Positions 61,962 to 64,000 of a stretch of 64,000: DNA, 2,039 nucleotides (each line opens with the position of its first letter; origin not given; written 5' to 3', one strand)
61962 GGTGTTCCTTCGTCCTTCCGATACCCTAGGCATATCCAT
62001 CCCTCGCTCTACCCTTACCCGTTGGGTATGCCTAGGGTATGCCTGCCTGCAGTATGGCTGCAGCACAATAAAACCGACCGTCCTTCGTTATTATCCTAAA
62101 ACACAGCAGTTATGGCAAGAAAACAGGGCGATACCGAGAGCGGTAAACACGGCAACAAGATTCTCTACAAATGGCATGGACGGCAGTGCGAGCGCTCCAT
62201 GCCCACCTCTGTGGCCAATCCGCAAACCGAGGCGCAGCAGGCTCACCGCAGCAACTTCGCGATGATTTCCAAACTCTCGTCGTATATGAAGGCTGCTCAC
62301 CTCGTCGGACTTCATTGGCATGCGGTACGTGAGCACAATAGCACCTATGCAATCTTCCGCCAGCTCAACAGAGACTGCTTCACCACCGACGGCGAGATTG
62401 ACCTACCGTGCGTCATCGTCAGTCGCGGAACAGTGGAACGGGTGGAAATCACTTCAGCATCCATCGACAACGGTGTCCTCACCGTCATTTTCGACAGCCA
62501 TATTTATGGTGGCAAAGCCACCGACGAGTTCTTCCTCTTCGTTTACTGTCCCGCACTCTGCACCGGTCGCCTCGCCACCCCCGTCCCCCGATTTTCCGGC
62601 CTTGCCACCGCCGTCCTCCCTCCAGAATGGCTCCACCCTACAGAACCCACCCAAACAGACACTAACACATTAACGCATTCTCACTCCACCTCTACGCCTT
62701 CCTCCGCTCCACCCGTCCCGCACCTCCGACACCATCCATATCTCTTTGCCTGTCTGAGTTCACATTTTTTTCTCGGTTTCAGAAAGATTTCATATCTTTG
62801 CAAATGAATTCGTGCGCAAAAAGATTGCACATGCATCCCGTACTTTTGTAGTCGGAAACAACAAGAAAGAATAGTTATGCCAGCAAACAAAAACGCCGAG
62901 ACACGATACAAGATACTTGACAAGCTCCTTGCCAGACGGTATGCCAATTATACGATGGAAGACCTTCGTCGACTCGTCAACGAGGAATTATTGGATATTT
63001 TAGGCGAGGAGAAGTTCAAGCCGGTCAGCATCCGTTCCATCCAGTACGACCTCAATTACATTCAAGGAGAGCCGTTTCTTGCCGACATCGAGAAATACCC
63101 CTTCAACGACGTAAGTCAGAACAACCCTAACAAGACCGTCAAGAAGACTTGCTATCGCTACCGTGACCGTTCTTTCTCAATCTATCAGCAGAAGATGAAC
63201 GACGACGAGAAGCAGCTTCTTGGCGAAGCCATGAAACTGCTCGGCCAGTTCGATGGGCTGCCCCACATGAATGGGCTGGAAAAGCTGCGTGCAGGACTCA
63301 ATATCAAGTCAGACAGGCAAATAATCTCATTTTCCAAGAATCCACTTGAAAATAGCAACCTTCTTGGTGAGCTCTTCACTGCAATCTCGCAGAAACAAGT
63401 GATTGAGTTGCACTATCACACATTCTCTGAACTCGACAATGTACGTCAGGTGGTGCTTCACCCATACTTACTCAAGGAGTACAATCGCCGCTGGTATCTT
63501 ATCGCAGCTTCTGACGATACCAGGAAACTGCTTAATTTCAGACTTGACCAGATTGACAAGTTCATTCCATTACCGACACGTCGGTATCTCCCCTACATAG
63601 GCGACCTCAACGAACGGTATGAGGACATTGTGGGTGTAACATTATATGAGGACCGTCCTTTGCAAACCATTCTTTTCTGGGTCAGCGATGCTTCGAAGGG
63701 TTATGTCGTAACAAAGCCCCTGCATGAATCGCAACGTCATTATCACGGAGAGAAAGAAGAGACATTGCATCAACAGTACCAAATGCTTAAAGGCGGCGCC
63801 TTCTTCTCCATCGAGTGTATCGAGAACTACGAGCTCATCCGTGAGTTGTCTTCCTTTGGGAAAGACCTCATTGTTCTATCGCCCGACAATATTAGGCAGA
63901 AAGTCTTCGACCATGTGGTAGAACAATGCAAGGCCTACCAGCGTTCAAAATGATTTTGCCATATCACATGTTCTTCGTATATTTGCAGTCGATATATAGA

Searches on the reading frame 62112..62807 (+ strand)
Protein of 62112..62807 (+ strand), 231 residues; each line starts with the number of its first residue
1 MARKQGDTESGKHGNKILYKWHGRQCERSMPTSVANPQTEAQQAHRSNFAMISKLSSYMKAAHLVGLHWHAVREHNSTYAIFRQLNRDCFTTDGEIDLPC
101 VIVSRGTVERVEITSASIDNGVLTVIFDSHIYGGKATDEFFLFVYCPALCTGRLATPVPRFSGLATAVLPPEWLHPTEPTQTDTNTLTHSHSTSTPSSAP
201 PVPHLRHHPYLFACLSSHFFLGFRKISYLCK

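Call 40: search_protein_families(library=pfam, proteins=[window:62112-62807:+])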
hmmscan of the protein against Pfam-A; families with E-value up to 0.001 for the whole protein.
window:62112-62807:+ (231 aa): 1 family
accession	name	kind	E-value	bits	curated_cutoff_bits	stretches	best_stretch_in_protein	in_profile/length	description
PF19781.4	DUF6266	-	1.3e-07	31.8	23.4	1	10-135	3-131/198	Family of unknown function (DUF6266)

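Call 88: find_related_loci(query=window:62112-62807:+, collection=viral_contigs, flank=2000)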
Query window:62112-62807:+ (231 aa) in viral_contigs; peptide patterns used: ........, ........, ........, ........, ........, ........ (x = any residue, [..] = any of these).
5 stretches matched a pattern, but none encodes a relative of the query by tblastn (E <= 1e-3).

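Call 89: search_protein_families(library=phrogs, proteins=[window:62112-62807:+], max_evalue=0.01)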
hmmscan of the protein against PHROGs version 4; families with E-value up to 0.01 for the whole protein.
window:62112-62807:+ (231 aa): 0 families
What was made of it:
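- Tried and rejected: No viral relatives and no PHROG match (calls 88, 89).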

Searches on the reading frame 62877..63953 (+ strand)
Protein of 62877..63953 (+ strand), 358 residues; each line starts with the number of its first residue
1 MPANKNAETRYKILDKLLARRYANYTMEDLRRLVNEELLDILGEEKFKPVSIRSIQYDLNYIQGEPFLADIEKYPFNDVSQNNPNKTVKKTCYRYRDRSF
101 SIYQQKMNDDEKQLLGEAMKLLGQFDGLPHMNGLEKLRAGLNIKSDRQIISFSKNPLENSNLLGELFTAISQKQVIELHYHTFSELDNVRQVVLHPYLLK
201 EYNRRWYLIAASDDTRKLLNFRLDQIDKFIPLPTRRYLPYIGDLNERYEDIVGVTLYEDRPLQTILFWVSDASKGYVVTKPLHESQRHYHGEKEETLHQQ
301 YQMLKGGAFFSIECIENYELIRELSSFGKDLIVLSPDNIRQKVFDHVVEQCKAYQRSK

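Call 40: search_protein_families(library=pfam, proteins=[window:62877-63953:+])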
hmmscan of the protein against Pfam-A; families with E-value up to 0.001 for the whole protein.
window:62877-63953:+ (358 aa): 2 families
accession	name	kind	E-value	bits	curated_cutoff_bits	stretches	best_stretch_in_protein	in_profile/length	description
PF13280.12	WYL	-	8.2e-13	48.6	21.8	1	162-227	2-66/70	WYL domain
PF25583.1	WCX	-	0.00023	21.9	23.9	1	304-344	29-69/76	WCX domain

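Call 86: find_encoding_contigs(protein=window:62877-63953:+, flank=10000, max_places=2)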
Protein window:62877-63953:+ (358 aa): 7 contigs read that carry it; 2 places shown.
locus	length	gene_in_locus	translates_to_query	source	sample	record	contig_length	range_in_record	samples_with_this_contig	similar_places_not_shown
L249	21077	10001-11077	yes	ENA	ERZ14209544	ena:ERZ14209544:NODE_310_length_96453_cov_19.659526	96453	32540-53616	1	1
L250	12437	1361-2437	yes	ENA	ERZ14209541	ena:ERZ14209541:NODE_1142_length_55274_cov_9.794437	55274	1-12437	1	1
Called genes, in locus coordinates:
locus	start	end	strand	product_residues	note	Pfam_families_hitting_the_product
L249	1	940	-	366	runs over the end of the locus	PF01595:CNNM, PF00571:CBS (weak)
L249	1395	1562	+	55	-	-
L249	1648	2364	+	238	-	PF12836:HHH_3, PF21687:T2SSK_1st (faint), PF12836:HHH_3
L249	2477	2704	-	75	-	PF01943:Polysacc_synt (weak)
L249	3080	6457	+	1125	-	PF05342:Peptidase_M26_N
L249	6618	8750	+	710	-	PF00009:GTP_EFTU, PF22042:EF-G_D2, PF03144:GTP_EFTU_D2 (faint), PF14492:EFG_III, PF03764:EFG_IV, PF00679:EFG_C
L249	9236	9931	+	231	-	PF19781:DUF6266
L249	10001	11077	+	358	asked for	PF13280:WYL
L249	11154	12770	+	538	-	PF13271:DUF4062, PF13749:HATPase_c_4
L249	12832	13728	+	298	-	PF00656:Peptidase_C14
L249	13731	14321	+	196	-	-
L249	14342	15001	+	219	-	-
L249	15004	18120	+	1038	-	PF12770:CHAT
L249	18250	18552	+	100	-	-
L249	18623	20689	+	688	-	PF02689:Herpes_Helicase (faint), PF05970:PIF1, PF13086:AAA_11 (faint), PF13245:AAA_19, PF13604:AAA_30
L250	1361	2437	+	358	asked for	PF13280:WYL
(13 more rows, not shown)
